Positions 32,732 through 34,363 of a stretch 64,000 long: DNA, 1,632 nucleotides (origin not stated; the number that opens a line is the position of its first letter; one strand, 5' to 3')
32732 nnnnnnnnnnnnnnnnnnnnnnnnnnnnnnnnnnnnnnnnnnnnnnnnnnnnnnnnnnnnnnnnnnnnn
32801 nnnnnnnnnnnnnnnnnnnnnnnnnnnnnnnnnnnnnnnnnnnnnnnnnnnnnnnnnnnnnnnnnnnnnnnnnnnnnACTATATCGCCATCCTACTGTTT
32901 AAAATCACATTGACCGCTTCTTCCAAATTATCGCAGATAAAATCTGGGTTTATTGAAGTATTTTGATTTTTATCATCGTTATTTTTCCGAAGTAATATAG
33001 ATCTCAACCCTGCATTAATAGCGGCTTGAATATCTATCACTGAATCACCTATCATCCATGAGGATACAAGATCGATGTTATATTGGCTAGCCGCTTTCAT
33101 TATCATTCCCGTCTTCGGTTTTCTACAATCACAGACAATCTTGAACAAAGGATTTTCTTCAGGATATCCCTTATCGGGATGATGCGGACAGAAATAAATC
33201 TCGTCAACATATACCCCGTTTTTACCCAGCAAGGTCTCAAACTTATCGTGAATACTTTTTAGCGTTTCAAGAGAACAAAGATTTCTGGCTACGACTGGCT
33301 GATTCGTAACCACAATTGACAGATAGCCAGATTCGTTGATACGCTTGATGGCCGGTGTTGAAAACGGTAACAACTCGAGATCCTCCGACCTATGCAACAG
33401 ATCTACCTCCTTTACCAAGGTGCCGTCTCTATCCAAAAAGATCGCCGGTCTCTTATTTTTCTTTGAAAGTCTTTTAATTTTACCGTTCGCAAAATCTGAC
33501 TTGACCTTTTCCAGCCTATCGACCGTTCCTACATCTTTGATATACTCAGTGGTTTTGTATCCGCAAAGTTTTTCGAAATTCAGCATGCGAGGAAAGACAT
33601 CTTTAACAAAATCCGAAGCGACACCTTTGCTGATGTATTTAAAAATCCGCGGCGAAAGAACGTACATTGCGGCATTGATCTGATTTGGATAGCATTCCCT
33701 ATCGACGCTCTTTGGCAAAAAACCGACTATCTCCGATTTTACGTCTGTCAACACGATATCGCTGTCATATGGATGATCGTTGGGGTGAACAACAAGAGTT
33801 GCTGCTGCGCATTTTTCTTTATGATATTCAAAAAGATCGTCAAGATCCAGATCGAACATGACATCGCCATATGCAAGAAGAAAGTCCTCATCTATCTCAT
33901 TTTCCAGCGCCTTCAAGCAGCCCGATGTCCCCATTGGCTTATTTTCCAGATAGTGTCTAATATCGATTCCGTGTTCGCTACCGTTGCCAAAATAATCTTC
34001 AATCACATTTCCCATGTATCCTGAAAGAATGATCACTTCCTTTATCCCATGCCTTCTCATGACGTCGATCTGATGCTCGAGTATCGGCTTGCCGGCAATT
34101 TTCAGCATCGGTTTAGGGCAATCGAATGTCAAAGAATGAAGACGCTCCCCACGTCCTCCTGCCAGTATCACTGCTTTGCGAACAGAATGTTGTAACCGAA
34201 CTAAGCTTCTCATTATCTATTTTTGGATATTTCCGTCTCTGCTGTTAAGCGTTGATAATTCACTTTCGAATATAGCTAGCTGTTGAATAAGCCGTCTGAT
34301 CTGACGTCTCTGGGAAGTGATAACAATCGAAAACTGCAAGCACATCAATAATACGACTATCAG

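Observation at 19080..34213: GDP-D-glycero-alpha-D-manno-heptose pathway with fused hddC-gmhB and relocated gmhA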

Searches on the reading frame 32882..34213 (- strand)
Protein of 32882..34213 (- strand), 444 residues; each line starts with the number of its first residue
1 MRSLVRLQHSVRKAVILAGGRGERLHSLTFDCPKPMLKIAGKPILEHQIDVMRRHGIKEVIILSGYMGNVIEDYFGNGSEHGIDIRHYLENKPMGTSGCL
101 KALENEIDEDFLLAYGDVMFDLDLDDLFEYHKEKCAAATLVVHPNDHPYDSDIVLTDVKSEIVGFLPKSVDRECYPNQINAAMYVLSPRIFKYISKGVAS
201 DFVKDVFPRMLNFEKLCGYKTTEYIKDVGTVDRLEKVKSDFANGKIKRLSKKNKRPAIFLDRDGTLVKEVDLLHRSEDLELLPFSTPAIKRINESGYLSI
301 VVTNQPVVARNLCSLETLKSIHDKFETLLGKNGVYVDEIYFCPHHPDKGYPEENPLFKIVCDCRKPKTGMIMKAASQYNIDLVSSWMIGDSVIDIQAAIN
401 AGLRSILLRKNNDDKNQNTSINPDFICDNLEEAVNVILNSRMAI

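Call 5: search_protein_families(library=pfam, proteins=[window:32882-34213:-], max_evalue=0.001)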
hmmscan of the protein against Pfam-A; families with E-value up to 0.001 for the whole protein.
window:32882-34213:- (444 aa): 7 families
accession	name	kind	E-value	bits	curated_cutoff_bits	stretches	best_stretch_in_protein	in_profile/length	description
PF00483.29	NTP_transferase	-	7.7e-29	101.4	21.2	1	13-241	1-242/245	Nucleotidyl transferase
PF13242.12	Hydrolase_like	-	3e-15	56.3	22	1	363-433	2-75/75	HAD-hyrolase-like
PF12804.13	NTP_transf_3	-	2.7e-11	44.3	27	1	14-145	1-125/160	MobA-like NTP transferase domain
PF13419.12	HAD_2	-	6.1e-07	30.2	23.8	1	364-407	134-177/178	Haloacid dehalogenase-like hydrolase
PF00702.32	Hydrolase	-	5.8e-06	27.3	26.4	1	262-402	80-191/191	haloacid dehalogenase-like hydrolase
PF01128.25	IspD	-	4.5e-05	23.7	27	1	14-63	3-49/221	2-C-methyl-D-erythritol 4-phosphate cytidylyltransferase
PF08645.17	PNK3P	-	5.6e-05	23.4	22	1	259-391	4-126/161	Polynucleotide kinase 3 phosphatase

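Call 7: search_protein_families(library=ncbifam, proteins=[window:32882-34213:-], max_evalue=0.001)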
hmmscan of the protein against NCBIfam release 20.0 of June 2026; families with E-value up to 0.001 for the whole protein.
window:32882-34213:- (444 aa): 54 families (the best 25 are shown)
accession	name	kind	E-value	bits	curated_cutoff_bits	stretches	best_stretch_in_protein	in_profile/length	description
NF052502.1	man1P_GTase_Rv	exception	4.2e-48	164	440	1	13-269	2-258/352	mannose-1-phosphate guanylyltransferase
NF006506.0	PRK08942.1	equivalog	1.9e-46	157.9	178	1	255-439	3-179/182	D-glycero-beta-D-manno-heptose 1,7-bisphosphate 7-phosphatase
TIGR01656.1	Histidinol-ppas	subfamily_domain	1.2e-39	135.6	84.15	1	256-406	1-143/149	histidinol-phosphate phosphatase domain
TIGR03992.1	Arch_glmU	subfamily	2.3e-35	122.2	292.1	1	13-201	2-183/393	bifunctional sugar-1-phosphate nucleotidylyltransferase/acetyltransferase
NF045761.1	NAMPUrTaseMurU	equivalog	5.8e-35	121.2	250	1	13-238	2-224/226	N-acetylmuramate alpha-1-phosphate uridylyltransferase MurU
TIGR00213.1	GmhB_yaeD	subfamily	1e-34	119.7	149.6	1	256-420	2-161/176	D-glycero-beta-D-manno-heptose 1,7-bisphosphate 7-phosphatase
TIGR02623.1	G1P_cyt_trans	equivalog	1.5e-29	103.2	300.25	2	13-93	2-82/255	glucose-1-phosphate cytidylyltransferase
NF041313.1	UDPGP_AglF_Halo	equivalog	1.8e-29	102.9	400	1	13-195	2-183/234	UTP--glucose-1-phosphate uridylyltransferase AglF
TIGR01662.1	HAD-SF-IIIA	subfamily_domain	8.3e-28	97.3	44.6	1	257-409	2-139/141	HAD-IIIA family hydrolase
NF005264.0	PRK06769.1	equivalog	2.4e-26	92.6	217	1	254-440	3-174/175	HAD-IIIA family hydrolase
NF049965.1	GlMnHpPGnyltfHddC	equivalog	4.2e-26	91.9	300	1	13-196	2-177/221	D-glycero-D-manno-heptose 1-phosphate guanosyltransferase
NF050049.1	HBPPhtaseGmhB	domain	3.9e-25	88.6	250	1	254-418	2-153/171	D-glycero-alpha-D-manno-heptose-1,7-bisphosphate 7-phosphatase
NF003937.0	PRK05446.1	equivalog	7.8e-22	77.8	443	1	255-415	3-155/355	bifunctional histidinol-phosphatase/imidazoleglycerol-phosphate dehydratase HisB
TIGR01208.1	rmlA_long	equivalog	9.6e-22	77.3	320.25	1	13-196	1-184/353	glucose-1-phosphate thymidylyltransferase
NF041173.1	Sug_nt_acttase_Thmprot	equivalog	1.7e-21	76.7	600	1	13-201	2-183/405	bifunctional sugar-1-phosphate nucleotidylyltransferase/acetyltransferase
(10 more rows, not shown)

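Call 14: find_homologous_proteins(query=window:32882-34213:-)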
Query window:32882-34213:- (444 aa): 8000 proteins with E <= 0.001 among 8000 candidates; the best 120 are listed.
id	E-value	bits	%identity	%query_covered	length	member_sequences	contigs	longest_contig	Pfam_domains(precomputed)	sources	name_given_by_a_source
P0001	0.0e+0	1014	100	100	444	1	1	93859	PF00483.30,PF13419.13,PF00702.33,PF13242.13,PF12804.14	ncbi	ncbi:MAG: HAD-IIIA family hydrolase [Pseudomonadota bacterium]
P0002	5.0e-229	778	76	100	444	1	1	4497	PF00483.30,PF13419.13,PF00702.33,PF08645.18,PF13242.13,PF12804.14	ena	-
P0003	3.2e-195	667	65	96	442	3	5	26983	PF00483.30,PF13419.13,PF00702.33,PF13242.13,PF12804.14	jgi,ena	-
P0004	1.3e-179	616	61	97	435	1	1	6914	PF00483.30,PF13419.13,PF13242.13,PF12804.14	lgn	-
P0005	9.8e-173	593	59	96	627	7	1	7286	PF00483.30,PF13419.13,PF13242.13,PF12804.14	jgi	-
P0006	1.6e-172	592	59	96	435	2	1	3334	PF00483.30,PF13419.13,PF00702.33,PF13242.13,PF12804.14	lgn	-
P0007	1.4e-171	589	59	96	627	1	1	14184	PF00483.30,PF13419.13,PF13242.13,PF12804.14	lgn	-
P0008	2.6e-170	585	58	96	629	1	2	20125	PF00483.30,PF13419.13,PF00485.25,PF08645.18,PF13242.13,PF12804.14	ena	-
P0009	1.2e-169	583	58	96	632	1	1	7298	PF00483.30,PF13419.13,PF08645.18,PF13242.13,PF12804.14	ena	-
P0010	1.2e-169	583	58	96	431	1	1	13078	PF00483.30,PF13419.13,PF00702.33,PF08645.18,PF13242.13,PF12804.14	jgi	-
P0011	3.1e-169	581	58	97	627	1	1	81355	PF00483.30,PF13419.13,PF00702.33,PF00485.25,PF13242.13,PF12804.14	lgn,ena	-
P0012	3.0e-167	575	57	96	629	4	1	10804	PF00483.30,PF13419.13,PF00702.33,PF08645.18,PF13242.13,PF12804.14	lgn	-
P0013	3.6e-167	575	57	96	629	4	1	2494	PF00483.30,PF13242.13,PF12804.14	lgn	-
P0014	2.1e-166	572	58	97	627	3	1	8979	PF00483.30,PF13419.13,PF00485.25,PF13242.13,PF12804.14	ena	-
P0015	5.8e-166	571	57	96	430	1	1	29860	PF00483.30,PF13419.13,PF08645.18,PF13242.13,PF12804.14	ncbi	-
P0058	1.4e-155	536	54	97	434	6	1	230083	PF00483.30,PF13419.13,PF13242.13,PF12804.14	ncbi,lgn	ncbi:MAG: HAD-IIIA family hydrolase [Thermodesulfovibrionales bacterium]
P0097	1.3e-151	523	53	97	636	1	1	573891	PF00483.30,PF13419.13,PF13242.13,PF12804.14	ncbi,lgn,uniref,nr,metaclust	ncbi:HAD-IIIA family hydrolase [Desulfobacula phenolica]|uniref:D,D-heptose 1,7-bisphosphate phospha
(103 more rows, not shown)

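Call 15: find_encoding_contigs(protein=P0003, flank=10000, max_places=4)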
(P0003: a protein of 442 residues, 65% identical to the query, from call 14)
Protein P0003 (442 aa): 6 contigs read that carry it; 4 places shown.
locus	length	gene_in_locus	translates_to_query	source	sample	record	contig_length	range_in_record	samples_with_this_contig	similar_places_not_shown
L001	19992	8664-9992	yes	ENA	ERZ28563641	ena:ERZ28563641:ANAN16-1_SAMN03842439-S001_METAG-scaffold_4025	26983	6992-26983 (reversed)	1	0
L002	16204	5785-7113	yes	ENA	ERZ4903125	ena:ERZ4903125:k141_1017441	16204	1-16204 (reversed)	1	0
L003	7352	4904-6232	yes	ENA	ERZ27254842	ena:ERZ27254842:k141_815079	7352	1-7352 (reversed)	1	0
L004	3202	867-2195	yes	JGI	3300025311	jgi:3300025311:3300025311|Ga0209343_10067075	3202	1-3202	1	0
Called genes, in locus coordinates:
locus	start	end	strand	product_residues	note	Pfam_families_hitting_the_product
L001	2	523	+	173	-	?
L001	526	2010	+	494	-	PF02310:B12-binding, PF04055:Radical_SAM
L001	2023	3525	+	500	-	PF01943:Polysacc_synt, PF13440:Polysacc_synt_3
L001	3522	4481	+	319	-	PF13489:Methyltransf_23, PF05175:MTS (weak), PF13649:Methyltransf_25, PF13847:Methyltransf_31, PF08241:Methyltransf_11, PF08242:Methyltransf_12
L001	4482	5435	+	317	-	PF01073:3Beta_HSD, PF01370:Epimerase, PF02719:Polysacc_synt_2, PF04321:RmlD_sub_bind, PF16363:GDP_Man_Dehyd, PF07993:NAD_binding_4 (weak)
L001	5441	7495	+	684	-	-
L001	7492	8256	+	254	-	PF00535:Glycos_transf_2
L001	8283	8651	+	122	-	PF10066:DUF2304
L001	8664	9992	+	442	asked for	PF00483:NTP_transferase, PF12804:NTP_transf_3, PF00702:Hydrolase (faint), PF13242:Hydrolase_like, PF13419:HAD_2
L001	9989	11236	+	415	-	PF01041:DegT_DnrJ_EryC1, PF01212:Beta_elim_lyase (weak), PF01041:DegT_DnrJ_EryC1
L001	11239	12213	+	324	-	PF00288:GHMP_kinases_N, PF08544:GHMP_kinases_C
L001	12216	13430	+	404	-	-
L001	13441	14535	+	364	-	PF13353:Fer4_12, PF04055:Radical_SAM, PF13186:SPASM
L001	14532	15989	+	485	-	PF02310:B12-binding, PF04055:Radical_SAM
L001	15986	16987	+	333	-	PF00535:Glycos_transf_2, PF10111:Glyco_tranf_2_2, PF13641:Glyco_tranf_2_3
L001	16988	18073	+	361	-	PF04055:Radical_SAM, PF13353:Fer4_12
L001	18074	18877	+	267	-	PF01209:Ubie_methyltran (weak), PF13489:Methyltransf_23 (weak), PF13847:Methyltransf_31 (weak), PF08241:Methyltransf_11, PF08242:Methyltransf_12 (weak), PF13649:Methyltransf_25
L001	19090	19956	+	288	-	-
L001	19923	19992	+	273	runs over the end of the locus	PF00106:adh_short, PF08659:KR (weak), PF13561:adh_short_C2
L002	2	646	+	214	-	?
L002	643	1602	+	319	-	PF13489:Methyltransf_23, PF05175:MTS (weak), PF13649:Methyltransf_25, PF13847:Methyltransf_31, PF08241:Methyltransf_11, PF08242:Methyltransf_12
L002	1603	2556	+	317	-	PF01073:3Beta_HSD, PF01370:Epimerase, PF02719:Polysacc_synt_2, PF04321:RmlD_sub_bind, PF16363:GDP_Man_Dehyd, PF07993:NAD_binding_4 (weak)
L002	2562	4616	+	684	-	-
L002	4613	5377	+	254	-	PF00535:Glycos_transf_2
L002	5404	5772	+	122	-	PF10066:DUF2304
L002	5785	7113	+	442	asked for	PF00483:NTP_transferase, PF12804:NTP_transf_3, PF00702:Hydrolase (faint), PF13242:Hydrolase_like, PF13419:HAD_2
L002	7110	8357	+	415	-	PF01041:DegT_DnrJ_EryC1, PF01212:Beta_elim_lyase (weak), PF01041:DegT_DnrJ_EryC1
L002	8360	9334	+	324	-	PF00288:GHMP_kinases_N, PF08544:GHMP_kinases_C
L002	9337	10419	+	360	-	PF04055:Radical_SAM, PF13186:SPASM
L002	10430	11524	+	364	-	PF13353:Fer4_12, PF04055:Radical_SAM, PF13186:SPASM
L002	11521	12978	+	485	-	PF02310:B12-binding, PF04055:Radical_SAM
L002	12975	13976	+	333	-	PF00535:Glycos_transf_2, PF10111:Glyco_tranf_2_2, PF13641:Glyco_tranf_2_3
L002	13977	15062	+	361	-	PF04055:Radical_SAM, PF13353:Fer4_12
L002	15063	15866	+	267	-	PF01209:Ubie_methyltran (weak), PF13489:Methyltransf_23 (weak), PF13847:Methyltransf_31 (weak), PF08241:Methyltransf_11, PF08242:Methyltransf_12 (weak), PF13649:Methyltransf_25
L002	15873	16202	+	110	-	?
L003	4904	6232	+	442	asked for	PF00483:NTP_transferase, PF12804:NTP_transf_3, PF00702:Hydrolase (faint), PF13242:Hydrolase_like, PF13419:HAD_2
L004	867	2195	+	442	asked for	PF00483:NTP_transferase, PF12804:NTP_transf_3, PF00702:Hydrolase (faint), PF13242:Hydrolase_like, PF13419:HAD_2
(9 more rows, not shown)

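Call 16: find_encoding_contigs(protein=P0058, flank=10000, max_places=3)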
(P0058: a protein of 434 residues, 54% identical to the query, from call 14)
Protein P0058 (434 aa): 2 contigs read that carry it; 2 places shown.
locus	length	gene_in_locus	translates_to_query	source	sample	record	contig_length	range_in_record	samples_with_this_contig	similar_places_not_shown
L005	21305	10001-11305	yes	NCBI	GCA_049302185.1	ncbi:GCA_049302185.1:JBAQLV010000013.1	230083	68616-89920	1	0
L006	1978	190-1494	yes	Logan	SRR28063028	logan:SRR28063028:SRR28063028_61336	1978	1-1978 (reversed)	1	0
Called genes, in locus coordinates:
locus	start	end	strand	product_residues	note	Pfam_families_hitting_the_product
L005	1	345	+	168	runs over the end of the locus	PF00908:dTDP_sugar_isom (weak)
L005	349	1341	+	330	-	PF13641:Glyco_tranf_2_3, PF00535:Glycos_transf_2, PF10111:Glyco_tranf_2_2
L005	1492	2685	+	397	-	PF04932:Wzy_C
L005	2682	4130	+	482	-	PF02310:B12-binding, PF04055:Radical_SAM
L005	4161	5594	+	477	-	PF02310:B12-binding, PF04055:Radical_SAM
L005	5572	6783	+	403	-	PF13439:Glyco_transf_4, PF20706:GT4-conflict (weak), PF00534:Glycos_transf_1, PF13692:Glyco_trans_1_4, PF13524:Glyco_trans_1_2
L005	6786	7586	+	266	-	PF02698:DUF218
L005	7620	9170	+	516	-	PF02310:B12-binding, PF04055:Radical_SAM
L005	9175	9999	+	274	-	PF00535:Glycos_transf_2, PF10111:Glyco_tranf_2_2, PF13641:Glyco_tranf_2_3, PF13632:Glyco_trans_2_3 (weak)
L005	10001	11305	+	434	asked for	PF00483:NTP_transferase, PF12804:NTP_transf_3, PF13242:Hydrolase_like, PF13419:HAD_2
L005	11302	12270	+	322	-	PF00288:GHMP_kinases_N, PF08544:GHMP_kinases_C (weak)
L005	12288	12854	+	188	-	PF13580:SIS_2, PF01380:SIS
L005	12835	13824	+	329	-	PF01370:Epimerase, PF02719:Polysacc_synt_2 (weak), PF04321:RmlD_sub_bind, PF05368:NmrA, PF01073:3Beta_HSD, PF13460:NAD_binding_10, PF16363:GDP_Man_Dehyd, PF07993:NAD_binding_4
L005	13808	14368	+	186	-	PF02397:Bac_transf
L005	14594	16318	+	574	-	PF13727:CoA_binding_3, PF00106:adh_short (weak), PF04321:RmlD_sub_bind, PF01073:3Beta_HSD, PF01370:Epimerase, PF02719:Polysacc_synt_2, PF16363:GDP_Man_Dehyd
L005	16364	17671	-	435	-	PF02558:ApbA (faint), PF03721:UDPG_MGDP_dh_N, PF00984:UDPG_MGDP_dh, PF03720:UDPG_MGDP_dh_C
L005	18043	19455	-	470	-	PF03951:Gln-synt_N, PF00120:Gln-synt_C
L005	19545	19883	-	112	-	PF00543:P-II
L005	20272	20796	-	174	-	-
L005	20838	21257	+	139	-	PF06935:DUF1284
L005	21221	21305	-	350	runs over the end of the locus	PF01075:Glyco_transf_9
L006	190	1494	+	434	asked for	PF00483:NTP_transferase, PF12804:NTP_transf_3, PF13242:Hydrolase_like, PF13419:HAD_2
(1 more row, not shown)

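Call 19: search_solved_structures(query=window:32882-34213:-, max_evalue=0.00001)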
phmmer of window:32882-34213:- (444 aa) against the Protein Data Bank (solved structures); distinct sequences matched with E-value up to 0.00001: 67 (the best 60 are shown).
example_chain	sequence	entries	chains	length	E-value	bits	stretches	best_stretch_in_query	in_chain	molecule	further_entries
8x7s_B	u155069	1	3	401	1.2e-32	116.4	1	10-250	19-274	UTP--glucose-1-phosphate uridylyltransferase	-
2gmw_A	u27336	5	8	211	8.5e-29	103.7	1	244-412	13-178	D,D-heptose 1,7-bisphosphate phosphatase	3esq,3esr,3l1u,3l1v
3l8e_A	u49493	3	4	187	2e-28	102.4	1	255-412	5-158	D,D-heptose 1,7-bisphosphate phosphatase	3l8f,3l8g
4y7t_A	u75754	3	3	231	3.9e-24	88.3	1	13-239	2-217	Nucleotidyl transferase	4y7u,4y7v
7d72_K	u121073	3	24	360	8.5e-24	87.2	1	13-229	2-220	Mannose-1-phosphate guanyltransferase beta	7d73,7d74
3l8h_A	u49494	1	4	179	9.6e-24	87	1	258-430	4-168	Putative haloacid dehalogenase-like hydrolase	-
7x8j_A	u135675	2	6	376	1.6e-22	83.1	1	13-224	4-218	Mannose-1-phosphate guanylyltransferase 1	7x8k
8yre_D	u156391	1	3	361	1.8e-22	82.9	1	13-225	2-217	Mannose-1-phosphate guanylyltransferase 1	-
8hhd_A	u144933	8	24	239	4.1e-21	78.4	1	8-235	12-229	Nucleotidyl transferase | N-acetylmuramate alpha-1-phosphate uridylyltransferase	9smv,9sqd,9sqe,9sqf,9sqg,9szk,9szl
4pnh_A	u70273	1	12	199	4.2e-21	78.4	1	255-409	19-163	D,D-heptose 1,7-bisphosphate phosphatase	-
1tzf_A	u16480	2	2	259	7.2e-21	77.6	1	12-92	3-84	Glucose-1-phosphate cytidylyltransferase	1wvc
7whr_B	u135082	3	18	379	4.9e-19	71.6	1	13-230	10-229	Nucleotidyl transferase family protein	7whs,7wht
2o2x_A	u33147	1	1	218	5.5e-19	71.4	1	255-405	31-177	hypothetical protein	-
2fpr_A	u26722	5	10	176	1.2e-15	60.3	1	256-406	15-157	Histidine biosynthesis bifunctional protein hisB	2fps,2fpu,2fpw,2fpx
5xhw_A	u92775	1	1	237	1.5e-14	56.7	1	14-133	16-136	Putative 6-deoxy-D-mannoheptose pathway protein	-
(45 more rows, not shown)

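Call 22: find_encoding_contigs(protein=P0001, flank=1000, max_places=2)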
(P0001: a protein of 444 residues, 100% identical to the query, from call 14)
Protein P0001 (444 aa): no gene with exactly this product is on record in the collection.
